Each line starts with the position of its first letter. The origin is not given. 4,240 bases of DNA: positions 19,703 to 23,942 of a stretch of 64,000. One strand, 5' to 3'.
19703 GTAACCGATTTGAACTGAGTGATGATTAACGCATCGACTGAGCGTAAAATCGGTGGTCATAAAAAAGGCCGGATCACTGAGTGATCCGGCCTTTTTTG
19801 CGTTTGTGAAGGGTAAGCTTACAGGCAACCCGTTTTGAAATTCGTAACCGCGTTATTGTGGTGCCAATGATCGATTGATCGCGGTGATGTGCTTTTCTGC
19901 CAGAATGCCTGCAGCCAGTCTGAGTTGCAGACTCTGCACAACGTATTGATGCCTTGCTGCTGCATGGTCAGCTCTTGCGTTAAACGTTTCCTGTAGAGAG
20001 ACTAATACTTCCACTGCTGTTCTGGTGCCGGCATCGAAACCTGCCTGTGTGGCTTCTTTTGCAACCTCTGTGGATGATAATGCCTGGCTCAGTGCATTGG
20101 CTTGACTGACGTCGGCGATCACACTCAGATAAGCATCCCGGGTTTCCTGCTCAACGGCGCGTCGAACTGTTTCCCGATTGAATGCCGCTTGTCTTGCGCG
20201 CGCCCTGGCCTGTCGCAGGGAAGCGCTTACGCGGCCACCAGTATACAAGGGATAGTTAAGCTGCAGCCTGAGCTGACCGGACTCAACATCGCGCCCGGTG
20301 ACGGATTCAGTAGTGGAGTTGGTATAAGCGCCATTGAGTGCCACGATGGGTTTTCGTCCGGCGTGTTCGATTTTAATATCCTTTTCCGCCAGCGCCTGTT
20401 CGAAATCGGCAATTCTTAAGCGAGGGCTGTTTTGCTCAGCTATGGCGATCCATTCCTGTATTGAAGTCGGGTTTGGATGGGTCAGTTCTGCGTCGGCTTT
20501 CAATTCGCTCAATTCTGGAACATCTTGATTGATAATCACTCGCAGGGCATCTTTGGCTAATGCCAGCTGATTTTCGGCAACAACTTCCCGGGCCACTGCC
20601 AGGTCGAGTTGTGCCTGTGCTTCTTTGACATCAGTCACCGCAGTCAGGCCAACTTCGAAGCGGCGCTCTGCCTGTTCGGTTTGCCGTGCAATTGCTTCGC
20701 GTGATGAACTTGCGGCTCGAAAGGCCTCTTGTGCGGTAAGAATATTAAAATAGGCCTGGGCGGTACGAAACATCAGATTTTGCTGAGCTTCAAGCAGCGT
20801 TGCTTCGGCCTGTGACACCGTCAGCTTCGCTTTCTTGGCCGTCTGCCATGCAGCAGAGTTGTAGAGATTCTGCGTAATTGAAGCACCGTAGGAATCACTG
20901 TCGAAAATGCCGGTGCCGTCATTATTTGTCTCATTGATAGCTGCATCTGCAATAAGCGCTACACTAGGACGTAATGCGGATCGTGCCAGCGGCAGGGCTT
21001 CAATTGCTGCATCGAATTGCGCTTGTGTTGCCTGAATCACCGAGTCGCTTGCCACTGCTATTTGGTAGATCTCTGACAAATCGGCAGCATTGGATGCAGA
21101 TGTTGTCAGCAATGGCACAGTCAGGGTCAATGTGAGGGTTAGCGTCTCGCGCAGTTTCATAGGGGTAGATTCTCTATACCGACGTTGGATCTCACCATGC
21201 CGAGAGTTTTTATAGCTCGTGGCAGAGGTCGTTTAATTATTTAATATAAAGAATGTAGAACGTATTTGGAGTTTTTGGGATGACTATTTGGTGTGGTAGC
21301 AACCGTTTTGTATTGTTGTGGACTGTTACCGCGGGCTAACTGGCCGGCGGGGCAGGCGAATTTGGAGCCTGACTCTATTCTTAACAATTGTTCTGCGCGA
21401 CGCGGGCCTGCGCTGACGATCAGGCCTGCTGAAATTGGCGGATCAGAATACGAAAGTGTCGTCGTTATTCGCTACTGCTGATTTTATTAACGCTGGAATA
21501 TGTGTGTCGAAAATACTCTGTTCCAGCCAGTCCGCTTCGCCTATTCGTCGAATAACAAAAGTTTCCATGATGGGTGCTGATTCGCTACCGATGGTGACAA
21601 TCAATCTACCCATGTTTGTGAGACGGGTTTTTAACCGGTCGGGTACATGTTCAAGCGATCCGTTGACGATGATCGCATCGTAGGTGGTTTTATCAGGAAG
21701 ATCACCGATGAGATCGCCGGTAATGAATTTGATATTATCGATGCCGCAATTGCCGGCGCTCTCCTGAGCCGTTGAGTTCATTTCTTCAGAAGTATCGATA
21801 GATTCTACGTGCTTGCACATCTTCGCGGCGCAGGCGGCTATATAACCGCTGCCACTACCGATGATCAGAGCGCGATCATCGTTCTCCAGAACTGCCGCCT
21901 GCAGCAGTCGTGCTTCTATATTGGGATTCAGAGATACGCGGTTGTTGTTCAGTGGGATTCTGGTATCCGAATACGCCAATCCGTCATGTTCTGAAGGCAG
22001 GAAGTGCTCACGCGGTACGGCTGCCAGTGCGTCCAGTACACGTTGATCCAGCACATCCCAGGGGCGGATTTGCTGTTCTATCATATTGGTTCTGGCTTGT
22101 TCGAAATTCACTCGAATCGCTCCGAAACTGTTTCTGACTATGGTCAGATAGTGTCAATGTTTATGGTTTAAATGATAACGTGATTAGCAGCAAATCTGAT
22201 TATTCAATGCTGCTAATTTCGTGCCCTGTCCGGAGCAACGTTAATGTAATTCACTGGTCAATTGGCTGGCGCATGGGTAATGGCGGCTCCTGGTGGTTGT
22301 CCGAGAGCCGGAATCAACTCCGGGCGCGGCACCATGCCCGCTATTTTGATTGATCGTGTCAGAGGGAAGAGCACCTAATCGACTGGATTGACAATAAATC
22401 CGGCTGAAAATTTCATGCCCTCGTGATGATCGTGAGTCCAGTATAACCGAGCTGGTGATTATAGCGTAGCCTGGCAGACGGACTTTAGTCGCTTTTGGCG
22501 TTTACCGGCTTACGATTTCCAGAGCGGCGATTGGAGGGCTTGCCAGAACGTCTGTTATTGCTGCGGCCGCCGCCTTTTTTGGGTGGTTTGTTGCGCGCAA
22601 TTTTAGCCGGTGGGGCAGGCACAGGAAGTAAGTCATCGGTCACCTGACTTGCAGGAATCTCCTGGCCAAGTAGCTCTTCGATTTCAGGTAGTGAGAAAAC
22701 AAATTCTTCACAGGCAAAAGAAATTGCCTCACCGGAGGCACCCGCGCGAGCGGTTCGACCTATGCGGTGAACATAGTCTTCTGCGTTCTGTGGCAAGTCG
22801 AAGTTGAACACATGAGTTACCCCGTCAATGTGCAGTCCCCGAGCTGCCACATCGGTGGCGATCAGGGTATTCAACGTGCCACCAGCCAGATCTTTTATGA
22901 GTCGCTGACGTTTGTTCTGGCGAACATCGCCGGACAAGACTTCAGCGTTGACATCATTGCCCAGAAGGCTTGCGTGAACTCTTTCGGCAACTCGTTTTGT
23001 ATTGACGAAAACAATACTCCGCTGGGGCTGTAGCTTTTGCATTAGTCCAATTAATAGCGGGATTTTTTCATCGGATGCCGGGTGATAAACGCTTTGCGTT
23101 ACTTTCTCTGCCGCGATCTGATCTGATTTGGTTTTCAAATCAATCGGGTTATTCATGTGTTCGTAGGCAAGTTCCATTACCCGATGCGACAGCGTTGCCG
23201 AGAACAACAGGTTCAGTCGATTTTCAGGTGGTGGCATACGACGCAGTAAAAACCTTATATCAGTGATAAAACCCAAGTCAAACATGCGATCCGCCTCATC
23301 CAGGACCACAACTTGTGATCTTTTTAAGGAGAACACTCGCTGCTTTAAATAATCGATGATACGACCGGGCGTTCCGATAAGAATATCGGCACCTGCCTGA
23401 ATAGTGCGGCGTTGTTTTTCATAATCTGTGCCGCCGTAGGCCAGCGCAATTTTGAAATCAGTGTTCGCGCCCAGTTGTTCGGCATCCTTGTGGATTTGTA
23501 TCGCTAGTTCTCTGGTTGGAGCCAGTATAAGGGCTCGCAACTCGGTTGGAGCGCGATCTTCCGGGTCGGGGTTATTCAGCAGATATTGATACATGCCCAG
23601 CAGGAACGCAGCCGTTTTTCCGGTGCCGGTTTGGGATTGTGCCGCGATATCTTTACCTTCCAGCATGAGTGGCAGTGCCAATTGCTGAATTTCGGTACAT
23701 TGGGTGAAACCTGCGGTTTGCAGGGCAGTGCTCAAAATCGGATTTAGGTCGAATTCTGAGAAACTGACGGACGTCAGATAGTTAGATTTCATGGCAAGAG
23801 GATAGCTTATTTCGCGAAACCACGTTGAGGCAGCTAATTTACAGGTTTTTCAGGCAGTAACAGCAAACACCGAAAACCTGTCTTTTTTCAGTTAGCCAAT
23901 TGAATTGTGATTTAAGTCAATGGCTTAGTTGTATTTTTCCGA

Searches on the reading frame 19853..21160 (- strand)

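Call 5: search_protein_families(library=pfam, proteins=[window:19853-21160:-], max_evalue=0.001)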
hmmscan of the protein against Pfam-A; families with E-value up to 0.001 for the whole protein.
window:19853-21160:- (435 aa): 1 family
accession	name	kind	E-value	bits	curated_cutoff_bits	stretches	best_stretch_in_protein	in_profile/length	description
PF02321.23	OEP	-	3.5e-56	190.4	22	2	235-418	2-187/187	Outer membrane efflux protein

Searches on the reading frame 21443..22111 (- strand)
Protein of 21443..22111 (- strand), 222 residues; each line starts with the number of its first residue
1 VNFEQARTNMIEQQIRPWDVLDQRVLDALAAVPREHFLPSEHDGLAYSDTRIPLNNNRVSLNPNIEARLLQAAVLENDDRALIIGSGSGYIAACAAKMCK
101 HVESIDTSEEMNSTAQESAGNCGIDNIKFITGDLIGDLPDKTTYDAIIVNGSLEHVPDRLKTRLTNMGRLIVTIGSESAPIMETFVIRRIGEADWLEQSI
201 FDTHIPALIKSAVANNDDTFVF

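Call 5: search_protein_families(library=pfam, proteins=[window:21443-22111:-], max_evalue=0.001)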
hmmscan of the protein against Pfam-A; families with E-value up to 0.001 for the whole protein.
window:21443-22111:- (222 aa): 8 families
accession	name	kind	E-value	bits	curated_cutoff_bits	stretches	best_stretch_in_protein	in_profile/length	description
PF01135.25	PCMT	-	3e-30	106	20.3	1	8-182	4-181/210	Protein-L-isoaspartate(D-aspartate) O-methyltransferase (PCMT)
PF13649.12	Methyltransf_25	-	2.4e-11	44.6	27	1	82-170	2-92/97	Methyltransferase domain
PF08241.18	Methyltransf_11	-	1.3e-09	39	21.2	1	84-161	3-78/95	Methyltransferase domain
PF13847.12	Methyltransf_31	-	1.2e-08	35.2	27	1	79-161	5-92/145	Methyltransferase domain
PF08242.18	Methyltransf_12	-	2.3e-07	31.9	30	1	82-168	1-89/98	Methyltransferase domain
PF13489.12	Methyltransf_23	-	6.9e-06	26.3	27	1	70-160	15-98/164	Methyltransferase domain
PF05175.20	MTS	-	1.6e-05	25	23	1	70-150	23-105/170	Methyltransferase small domain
PF01209.24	Ubie_methyltran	-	0.00068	19.5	20.1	1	82-171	52-143/233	ubiE/COQ5 methyltransferase family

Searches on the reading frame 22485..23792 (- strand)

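Call 5: search_protein_families(library=pfam, proteins=[window:22485-23792:-], max_evalue=0.001)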
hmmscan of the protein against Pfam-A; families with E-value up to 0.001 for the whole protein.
window:22485-23792:- (435 aa): 3 families
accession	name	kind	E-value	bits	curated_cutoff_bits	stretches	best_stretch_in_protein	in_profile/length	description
PF00270.35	DEAD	-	6e-46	156.7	26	1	33-206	1-165/167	DEAD/DEAH box helicase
PF00271.37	Helicase_C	-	7e-29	100.7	23.5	1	243-351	2-110/110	Helicase conserved C-terminal domain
PF04851.21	ResIII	-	5.6e-08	33.3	22.5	1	47-173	24-140/164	Type III restriction enzyme, res subunit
